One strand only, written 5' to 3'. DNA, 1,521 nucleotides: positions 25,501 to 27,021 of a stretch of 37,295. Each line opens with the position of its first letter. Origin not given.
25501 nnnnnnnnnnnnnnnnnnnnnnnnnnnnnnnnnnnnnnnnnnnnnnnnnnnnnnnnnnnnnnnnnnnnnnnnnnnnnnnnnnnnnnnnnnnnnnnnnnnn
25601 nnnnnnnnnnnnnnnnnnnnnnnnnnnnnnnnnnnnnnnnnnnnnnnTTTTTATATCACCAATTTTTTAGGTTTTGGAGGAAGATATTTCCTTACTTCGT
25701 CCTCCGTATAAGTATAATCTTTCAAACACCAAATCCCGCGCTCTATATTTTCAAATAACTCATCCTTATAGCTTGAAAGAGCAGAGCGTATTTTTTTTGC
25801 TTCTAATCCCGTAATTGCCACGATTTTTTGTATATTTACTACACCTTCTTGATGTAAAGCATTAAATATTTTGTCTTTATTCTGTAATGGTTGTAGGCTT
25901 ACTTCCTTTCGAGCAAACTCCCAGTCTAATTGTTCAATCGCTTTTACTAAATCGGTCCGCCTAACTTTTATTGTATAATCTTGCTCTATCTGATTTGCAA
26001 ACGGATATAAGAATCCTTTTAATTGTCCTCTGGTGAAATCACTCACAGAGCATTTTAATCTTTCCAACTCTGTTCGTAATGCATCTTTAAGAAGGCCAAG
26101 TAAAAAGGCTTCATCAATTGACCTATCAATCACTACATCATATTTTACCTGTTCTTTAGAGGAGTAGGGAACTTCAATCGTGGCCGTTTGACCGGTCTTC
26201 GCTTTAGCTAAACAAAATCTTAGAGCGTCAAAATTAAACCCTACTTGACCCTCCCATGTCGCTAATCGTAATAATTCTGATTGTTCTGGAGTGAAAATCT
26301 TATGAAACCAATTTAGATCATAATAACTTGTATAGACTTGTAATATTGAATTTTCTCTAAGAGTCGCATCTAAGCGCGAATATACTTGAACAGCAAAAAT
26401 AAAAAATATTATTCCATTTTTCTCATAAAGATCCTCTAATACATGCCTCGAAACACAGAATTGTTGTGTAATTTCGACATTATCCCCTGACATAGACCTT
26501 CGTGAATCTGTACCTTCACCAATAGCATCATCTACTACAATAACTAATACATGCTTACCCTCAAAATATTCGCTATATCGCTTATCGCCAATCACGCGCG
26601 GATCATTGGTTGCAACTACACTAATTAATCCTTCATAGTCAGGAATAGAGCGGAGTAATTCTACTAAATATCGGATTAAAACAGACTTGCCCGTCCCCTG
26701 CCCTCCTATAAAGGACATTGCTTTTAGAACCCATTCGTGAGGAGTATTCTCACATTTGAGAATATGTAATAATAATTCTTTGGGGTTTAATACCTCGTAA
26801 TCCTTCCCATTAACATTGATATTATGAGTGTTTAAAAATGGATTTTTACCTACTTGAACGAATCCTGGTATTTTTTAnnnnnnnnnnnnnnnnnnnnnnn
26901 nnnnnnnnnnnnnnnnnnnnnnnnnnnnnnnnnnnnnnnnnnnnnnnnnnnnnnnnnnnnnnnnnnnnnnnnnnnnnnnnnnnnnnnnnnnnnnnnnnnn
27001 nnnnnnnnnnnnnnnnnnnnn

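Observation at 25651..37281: Spike-like giant protein, three polytopic membrane proteins, two coiled-coil proteins and an NTPase: candidate envelope/vesicle or DNA-transfer module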

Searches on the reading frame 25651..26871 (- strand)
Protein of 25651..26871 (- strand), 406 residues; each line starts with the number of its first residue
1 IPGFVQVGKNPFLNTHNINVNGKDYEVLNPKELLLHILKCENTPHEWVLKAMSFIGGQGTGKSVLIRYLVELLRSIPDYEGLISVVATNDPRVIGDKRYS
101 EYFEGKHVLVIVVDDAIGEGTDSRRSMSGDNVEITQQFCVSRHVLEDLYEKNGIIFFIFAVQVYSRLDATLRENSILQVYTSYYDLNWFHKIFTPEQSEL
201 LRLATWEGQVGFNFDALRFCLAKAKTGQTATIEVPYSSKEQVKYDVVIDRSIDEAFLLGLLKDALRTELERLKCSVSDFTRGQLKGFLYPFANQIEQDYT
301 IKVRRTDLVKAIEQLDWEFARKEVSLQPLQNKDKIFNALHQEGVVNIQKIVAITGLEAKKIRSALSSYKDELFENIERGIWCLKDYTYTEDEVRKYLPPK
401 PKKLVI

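Call 5: search_protein_families(library=pfam, proteins=[window:25651-26871:-], max_evalue=0.1)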
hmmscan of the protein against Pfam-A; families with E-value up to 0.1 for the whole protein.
window:25651-26871:- (406 aa): 5 families
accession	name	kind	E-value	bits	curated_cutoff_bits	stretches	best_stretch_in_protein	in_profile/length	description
PF13075.11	DUF3939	-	0.021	15.5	21.3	1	357-403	7-53/134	Protein of unknown function (DUF3939)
PF00004.35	AAA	-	0.035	15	21.2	1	53-173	2-120/131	ATPase family associated with various cellular activities (AAA)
PF19263.5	DUF5906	-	0.038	15.1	27.6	0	54-129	1-74/114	Family of unknown function (DUF5906)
PF13521.12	AAA_28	-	0.076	13.7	27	0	53-71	3-21/164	AAA domain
PF13245.12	AAA_19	-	0.089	13.4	25.1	0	50-79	12-41/134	AAA domain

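Call 7: search_protein_families(library=phrogs, proteins=[window:25651-26871:-], max_evalue=0.1)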
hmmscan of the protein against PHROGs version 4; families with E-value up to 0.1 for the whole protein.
window:25651-26871:- (406 aa): 1 family
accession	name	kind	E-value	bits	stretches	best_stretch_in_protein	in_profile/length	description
phrog_29652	-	unknown function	0.073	14.4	0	267-307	5-45/51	-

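Call 9: search_dna_similar(query=window:25651-26871:-, collection=phages, mode=protein, max_evalue=0.01)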
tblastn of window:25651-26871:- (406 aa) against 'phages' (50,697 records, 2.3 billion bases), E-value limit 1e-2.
No match.

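Call 11: find_encoding_contigs(protein=window:25651-26718:-, flank=10000, max_places=6)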
Protein window:25651-26718:- (355 aa): no gene with exactly this product is on record in the collection.

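Call 12: find_related_loci(query=window:25651-26718:-, collection=viral_contigs, flank=10000)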
Query window:25651-26718:- (355 aa) in viral_contigs; peptide patterns used: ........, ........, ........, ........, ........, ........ (x = any residue, [..] = any of these).
13 stretches matched a pattern, but none encodes a relative of the query by tblastn (E <= 1e-3).

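Call 13: find_homologous_proteins(query=window:25651-26871:-, max_evalue=0.001)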
Query window:25651-26871:- (406 aa): 13 proteins with E <= 0.001 among 7267 candidates.
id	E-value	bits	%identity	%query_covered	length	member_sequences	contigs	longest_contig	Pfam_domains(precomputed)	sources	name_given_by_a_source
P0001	5.3e-233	791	100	87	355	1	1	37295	-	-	-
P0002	3.2e-144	499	58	92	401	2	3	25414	-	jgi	-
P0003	1.7e-107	378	51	85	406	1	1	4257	-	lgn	-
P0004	1.1e-104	369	55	77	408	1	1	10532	-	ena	-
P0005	2.4e-103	364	44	95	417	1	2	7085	-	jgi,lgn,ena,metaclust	metaclust:\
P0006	2.4e-101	358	43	97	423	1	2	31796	-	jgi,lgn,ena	-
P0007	8.1e-100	353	53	77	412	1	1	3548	-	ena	-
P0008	1.6e-99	352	43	99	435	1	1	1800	-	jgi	jgi:hypothetical protein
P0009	1.2e-98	349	51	78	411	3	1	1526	-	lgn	-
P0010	4.9e-92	327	47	81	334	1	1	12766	-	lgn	-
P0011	8.2e-91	323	52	69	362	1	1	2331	-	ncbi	-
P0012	1.3e-80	290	40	95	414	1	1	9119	-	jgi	jgi:hypothetical protein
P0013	2.6e-80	289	38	94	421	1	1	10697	-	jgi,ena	-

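Call 15: find_encoding_contigs(protein=P0006, flank=10000, max_places=3)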
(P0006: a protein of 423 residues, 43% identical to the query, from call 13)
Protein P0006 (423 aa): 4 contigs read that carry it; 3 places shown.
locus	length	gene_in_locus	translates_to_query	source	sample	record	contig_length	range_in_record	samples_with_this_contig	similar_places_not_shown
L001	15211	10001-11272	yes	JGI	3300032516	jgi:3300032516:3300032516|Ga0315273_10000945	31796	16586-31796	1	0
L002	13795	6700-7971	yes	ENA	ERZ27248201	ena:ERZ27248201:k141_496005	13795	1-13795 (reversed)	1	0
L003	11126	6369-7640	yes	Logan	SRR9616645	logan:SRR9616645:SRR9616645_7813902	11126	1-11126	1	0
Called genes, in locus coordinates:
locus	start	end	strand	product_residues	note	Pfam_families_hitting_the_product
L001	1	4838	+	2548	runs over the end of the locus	-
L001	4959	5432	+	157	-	-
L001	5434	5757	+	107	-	-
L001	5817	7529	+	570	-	-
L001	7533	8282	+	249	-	-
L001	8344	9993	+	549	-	-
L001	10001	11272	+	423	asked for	-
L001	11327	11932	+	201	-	-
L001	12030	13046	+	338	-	-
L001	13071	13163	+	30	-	-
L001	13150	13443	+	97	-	-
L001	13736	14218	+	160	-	-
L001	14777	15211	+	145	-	?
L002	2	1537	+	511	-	?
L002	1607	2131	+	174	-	-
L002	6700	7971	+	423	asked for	-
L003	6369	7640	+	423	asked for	-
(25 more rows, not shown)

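Call 16: find_encoding_contigs(protein=P0002, flank=10000, max_places=3)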
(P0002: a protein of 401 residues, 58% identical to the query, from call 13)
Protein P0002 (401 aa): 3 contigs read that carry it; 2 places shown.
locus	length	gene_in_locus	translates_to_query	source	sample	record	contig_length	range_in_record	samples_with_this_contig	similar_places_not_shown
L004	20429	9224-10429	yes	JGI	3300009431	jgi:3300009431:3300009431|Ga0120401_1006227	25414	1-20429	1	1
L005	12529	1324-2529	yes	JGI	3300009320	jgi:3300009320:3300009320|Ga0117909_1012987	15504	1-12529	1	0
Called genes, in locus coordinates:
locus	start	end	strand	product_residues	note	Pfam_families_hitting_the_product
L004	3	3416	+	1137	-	?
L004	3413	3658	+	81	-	-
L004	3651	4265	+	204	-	-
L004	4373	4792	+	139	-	-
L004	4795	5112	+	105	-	-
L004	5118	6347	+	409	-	-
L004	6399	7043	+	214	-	-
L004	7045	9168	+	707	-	-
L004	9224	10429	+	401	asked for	-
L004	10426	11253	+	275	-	-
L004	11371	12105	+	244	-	-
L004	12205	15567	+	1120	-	PF04851:ResIII, PF00270:DEAD, PF00271:Helicase_C (weak)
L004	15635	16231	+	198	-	-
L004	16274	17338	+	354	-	-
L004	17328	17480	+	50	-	-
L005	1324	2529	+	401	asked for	-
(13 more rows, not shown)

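Call 17: search_solved_structures(query=A1, max_evalue=10, show_alignments=2)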
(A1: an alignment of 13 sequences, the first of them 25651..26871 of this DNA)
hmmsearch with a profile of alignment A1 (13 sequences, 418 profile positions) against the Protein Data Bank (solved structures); distinct sequences matched with E-value up to 10: 4.
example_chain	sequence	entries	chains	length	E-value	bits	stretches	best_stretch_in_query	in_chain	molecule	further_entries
6ne6_A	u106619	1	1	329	0.19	14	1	44-75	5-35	G-protein alpha subunit Galpha7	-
8b8b_A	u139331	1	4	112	0.39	13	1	257-330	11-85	Munia Bornavirus 1 phosphoprotein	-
4v6u_Bk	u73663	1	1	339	1.4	11.1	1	249-350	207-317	Acidic ribosomal protein P0 homolog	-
8dk1_C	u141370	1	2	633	2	10.7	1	51-79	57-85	JetC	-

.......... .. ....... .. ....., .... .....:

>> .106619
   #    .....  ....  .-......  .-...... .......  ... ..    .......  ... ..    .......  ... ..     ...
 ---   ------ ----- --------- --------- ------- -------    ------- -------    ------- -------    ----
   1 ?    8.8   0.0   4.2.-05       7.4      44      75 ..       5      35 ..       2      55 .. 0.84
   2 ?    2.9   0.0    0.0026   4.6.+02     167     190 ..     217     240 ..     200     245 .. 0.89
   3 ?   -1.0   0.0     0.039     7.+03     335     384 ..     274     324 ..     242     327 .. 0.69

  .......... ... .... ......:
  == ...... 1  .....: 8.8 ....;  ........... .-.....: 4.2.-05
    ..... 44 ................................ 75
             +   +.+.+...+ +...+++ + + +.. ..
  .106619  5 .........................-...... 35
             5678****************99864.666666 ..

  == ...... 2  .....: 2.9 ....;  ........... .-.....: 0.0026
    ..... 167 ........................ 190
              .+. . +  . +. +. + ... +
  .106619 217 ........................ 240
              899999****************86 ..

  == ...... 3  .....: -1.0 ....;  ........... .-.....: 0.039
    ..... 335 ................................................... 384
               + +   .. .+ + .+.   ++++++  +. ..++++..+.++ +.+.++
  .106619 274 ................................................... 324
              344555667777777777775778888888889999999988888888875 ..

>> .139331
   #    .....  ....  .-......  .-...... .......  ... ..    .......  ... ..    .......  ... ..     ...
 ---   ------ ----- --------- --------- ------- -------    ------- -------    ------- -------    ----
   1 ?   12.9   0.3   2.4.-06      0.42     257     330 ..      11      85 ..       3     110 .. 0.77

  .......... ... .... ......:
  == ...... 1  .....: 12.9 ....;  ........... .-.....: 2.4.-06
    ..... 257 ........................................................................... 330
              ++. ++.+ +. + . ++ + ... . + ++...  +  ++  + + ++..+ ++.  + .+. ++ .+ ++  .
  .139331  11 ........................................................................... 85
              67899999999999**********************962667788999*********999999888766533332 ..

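Call 24: find_related_loci(query=A1, collection=genome_contigs, flank=10000)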
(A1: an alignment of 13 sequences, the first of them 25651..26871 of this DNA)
Query A1 (406 aa) in genome_contigs; peptide patterns used: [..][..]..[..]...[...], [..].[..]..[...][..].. (x = any residue, [..] = any of these).
125 stretches matched a pattern, but none encodes a relative of the query by tblastn (E <= 1e-3).

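Call 25: find_related_loci(query=A1, collection=viral_contigs, flank=10000)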
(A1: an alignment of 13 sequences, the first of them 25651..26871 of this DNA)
Query A1 (406 aa) in viral_contigs; peptide patterns used: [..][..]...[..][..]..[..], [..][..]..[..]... (x = any residue, [..] = any of these).
600 stretches matched a pattern, but none encodes a relative of the query by tblastn (E <= 1e-3).

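Call 29: predict_structure(alignment_id=A1)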
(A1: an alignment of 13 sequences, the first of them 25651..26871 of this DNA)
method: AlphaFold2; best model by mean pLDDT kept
length: 406 residues; sequences in the alignment: 13
mean_pLDDT: 77.0   pTM: 0.63
mean pLDDT of the five models: 77.0, 75.4, 74.3, 69.8, 63.9
residues with pLDDT >= 90: 81; 70-90: 220; 50-70: 59; < 50: 46
segments of 3 or more residues with pLDDT < 50: 1-15, 118-131, 207-216, 325-328, 404-406
pLDDT, mean of each block of 10 residues (from residue 1): 32 50 62 74 84 81 84 87 89 87 91 65 43 55 77 88 78 82 80 80 59 49 66 73 86 89 94 89 93 88 90 89 56 85 89 87 87 87 88 81 52
secondary structure, 60 per line:
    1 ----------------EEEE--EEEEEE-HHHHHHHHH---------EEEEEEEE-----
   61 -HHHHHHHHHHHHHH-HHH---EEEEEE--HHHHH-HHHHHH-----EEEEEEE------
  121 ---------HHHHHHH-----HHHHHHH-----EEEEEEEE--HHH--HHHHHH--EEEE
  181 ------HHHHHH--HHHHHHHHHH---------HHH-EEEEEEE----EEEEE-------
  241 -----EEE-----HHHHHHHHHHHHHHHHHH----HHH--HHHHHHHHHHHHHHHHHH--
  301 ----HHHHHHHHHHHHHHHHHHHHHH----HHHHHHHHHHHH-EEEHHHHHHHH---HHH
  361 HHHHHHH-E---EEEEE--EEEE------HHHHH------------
elements in order: E17-20 E23-28 H30-38 E48-55 H62-75 E83-88 H91-95 H97-102 E108-114 H130-136 H142-148 E154-161 H169-174 E177-180 H187-192 H195-204 E218-224 E229-233 E246-248 H254-271 H281-298 H305-326 H331-342 E344-346 H347-354 H358-367 E373-377 E380-383 H390-394

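Call 31: fold_search(model_id=the predicted structure, library=pdb)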
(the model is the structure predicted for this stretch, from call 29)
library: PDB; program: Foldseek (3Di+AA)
matches with E <= 10: 1486; with E <= 0.001: 25
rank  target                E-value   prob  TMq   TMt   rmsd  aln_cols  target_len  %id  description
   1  2qby_B                1.7e-05  1.00  0.25  0.27  21.3       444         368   10  Crystal structure of a heterodimer of Cdc6/Orc1 initiators bound to origin DNA (from S. solfataricus) (released 2007-09-11)
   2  1w5s_A                2.1e-05  1.00  0.25  0.26  24.7       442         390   11  Structure of the Aeropyrum Pernix ORC2 protein (ADP form) (released 2004-10-05)
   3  1j7k                  4.3e-05  0.99  0.19  0.25  23.6       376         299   13  THERMOTOGA MARITIMA RUVB P216G MUTANT (released 2001-08-08)
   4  9dx4_D                4.8e-05  0.99  0.19  0.25  20.9       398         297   12  EcRuvB T102R mutant (released 2026-01-21)
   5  1in8                  5.5e-05  0.97  0.16  0.21  20.2       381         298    9  THERMOTOGA MARITIMA RUVB T158V (released 2001-08-08)
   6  8s0e_D                5.8e-05  0.97  0.23  0.23  23.2       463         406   10  H. sapiens OCCM bound to double stranded DNA (released 2024-10-02)
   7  1in6                  6.2e-05  0.99  0.19  0.25  23.6       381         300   12  THERMOTOGA MARITIMA RUVB K64R MUTANT (released 2001-08-08)
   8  2qby_A                6.5e-05  0.99  0.24  0.26  22.9       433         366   14  Crystal structure of a heterodimer of Cdc6/Orc1 initiators bound to origin DNA (from S. solfataricus) (released 2007-09-11)
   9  1in7                  9.3e-05  0.98  0.19  0.24  23.9       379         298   12  THERMOTOGA MARITIMA RUVB R170A (released 2001-08-08)
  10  7jpq_D                1.3e-04  0.92  0.22  0.22  21.5       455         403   10  ORC-O2-5: Human Origin Recognition Complex (ORC) with subunits 2,3,4,5 (released 2020-09-02)
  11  9dx4_C                1.5e-04  0.99  0.22  0.29  23.3       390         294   12  EcRuvB T102R mutant (released 2026-01-21)
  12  8efy_C                1.8e-04  0.95  0.18  0.23  18.8       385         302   13  Structure of double homo-hexameric AAA+ ATPase RuvB motors (released 2023-05-10)
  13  7tji_D                2.0e-04  0.89  0.21  0.20  23.3       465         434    9  S. cerevisiae ORC bound to 84 bp ARS1 DNA and Cdc6 (state 2) with flexible Orc6 N-terminal domain (released 2022-10-05)
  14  9dx4_B                2.6e-04  0.95  0.19  0.25  20.1       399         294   10  EcRuvB T102R mutant (released 2026-01-21)
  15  8tw7_2                3.2e-04  0.93  0.24  0.27  20.9       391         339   13  Cryo-EM structure of S. cerevisiae Ctf18-RFC-PCNA complex in Apo state conformation I (released 2024-09-04)
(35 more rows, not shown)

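Call 39: search_protein_representatives(alignment_id=A1)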
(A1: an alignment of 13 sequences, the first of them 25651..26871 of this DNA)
Query: 13 sequences, 418 profile positions. Proteins with E-value up to 0.001 (for the whole library): 149; up to 1e-10: 75; up to 1e-30: 29. The best 149 are listed.
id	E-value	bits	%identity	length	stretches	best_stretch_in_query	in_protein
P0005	7.4e-183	624.8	-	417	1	1-418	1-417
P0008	5.5e-178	608.8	-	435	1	1-418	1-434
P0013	1.3e-172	591.1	-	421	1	1-412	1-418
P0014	3.2e-172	589.8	-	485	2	1-329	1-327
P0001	2.2e-152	524.4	-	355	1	52-417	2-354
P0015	1.7e-137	475.4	-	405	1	1-412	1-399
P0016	1.5e-131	455.8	-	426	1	1-418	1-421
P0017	2.9e-130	451.6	-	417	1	1-413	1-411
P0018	6.9e-128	443.7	-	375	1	26-380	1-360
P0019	2.0e-127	442.2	-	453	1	26-393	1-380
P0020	2.0e-124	432.3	-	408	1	9-418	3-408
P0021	5.1e-93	328.9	-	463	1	9-379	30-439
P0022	5.3e-83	295.9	-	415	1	13-317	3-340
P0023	1.1e-77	278.4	-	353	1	13-313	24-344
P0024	2.2e-74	267.5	-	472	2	87-409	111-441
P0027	1.2e-41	159.7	-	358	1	17-286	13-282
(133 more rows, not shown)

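Call 41: search_protein_families(library=pfam, alignment_id=A2, max_evalue=0.001)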
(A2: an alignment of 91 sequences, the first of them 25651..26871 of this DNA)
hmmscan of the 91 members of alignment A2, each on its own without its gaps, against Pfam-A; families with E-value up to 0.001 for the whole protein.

A. member 1, window:25651-26871:- (406 aa): 0 families

B. families by the number of members that match (of 91 scanned): 23 families
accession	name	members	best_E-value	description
PF20720.3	nSTAND3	13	1.5e-07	Novel STAND NTPase 3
PF00004.35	AAA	10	4.3e-05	ATPase family associated with various cellular activities (AAA)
PF13238.12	AAA_18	3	6.1e-05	AAA domain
PF25199.1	nSTAND_NTPase5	3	0.00013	Novel STAND NTPase 5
PF08281.18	Sigma70_r4_2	3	0.00017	Sigma-70, region 4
PF01580.24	FtsK_SpoIIIE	2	9.7e-05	FtsK/SpoIIIE family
PF24389.1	ORC-CDC6-like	2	0.0001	ORC-CDC6-like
PF05729.18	NACHT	2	0.00033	NACHT domain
PF00308.24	Bac_DnaA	1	2e-05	Bacterial DnaA ATPAse domain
PF13555.12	AAA_29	1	2.4e-05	P-loop containing region of AAA domain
PF13613.12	HTH_Tnp_4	1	6.4e-05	Helix-turn-helix of DDE superfamily endonuclease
PF13384.12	HTH_23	1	6.6e-05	Homeodomain-like domain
PF13191.12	AAA_16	1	8.2e-05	AAA ATPase domain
PF13476.12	AAA_23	1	0.00011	AAA domain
PF02954.25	HTH_8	1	0.0002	Bacterial regulatory protein, Fis family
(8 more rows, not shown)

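Call 53: find_encoding_contigs(protein=P0010, flank=10000, max_places=2)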
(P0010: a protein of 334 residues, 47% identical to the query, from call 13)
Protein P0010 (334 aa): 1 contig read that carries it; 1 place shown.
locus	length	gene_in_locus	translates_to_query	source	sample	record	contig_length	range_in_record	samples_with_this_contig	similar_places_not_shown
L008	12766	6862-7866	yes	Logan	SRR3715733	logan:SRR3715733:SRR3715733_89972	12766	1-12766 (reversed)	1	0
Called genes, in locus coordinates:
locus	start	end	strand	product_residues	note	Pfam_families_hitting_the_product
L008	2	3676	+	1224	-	?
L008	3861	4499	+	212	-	-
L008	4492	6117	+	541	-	-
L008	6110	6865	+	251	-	-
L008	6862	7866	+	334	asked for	-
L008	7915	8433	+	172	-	-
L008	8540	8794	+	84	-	-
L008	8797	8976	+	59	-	-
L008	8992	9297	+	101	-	-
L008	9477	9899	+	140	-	-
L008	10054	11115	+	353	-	-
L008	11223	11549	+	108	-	-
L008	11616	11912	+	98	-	-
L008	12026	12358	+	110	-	-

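Call 54: find_encoding_contigs(protein=P0013, flank=10000, max_places=2)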
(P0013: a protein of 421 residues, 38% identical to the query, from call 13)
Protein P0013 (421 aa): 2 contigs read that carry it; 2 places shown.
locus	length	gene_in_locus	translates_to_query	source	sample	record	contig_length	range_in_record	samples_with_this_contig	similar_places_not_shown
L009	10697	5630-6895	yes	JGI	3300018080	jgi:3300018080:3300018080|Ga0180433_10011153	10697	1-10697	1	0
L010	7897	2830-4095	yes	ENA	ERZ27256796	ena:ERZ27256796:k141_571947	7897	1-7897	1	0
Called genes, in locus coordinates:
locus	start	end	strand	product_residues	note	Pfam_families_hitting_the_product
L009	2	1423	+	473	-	?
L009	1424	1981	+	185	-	-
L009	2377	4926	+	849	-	PF13385:Laminin_G_3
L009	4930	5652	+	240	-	-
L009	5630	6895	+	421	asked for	-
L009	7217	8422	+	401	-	-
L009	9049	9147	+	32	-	-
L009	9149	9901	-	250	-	-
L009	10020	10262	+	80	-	-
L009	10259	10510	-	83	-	-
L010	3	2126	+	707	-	?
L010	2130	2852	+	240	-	-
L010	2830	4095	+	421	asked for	-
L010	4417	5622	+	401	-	-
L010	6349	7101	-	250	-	-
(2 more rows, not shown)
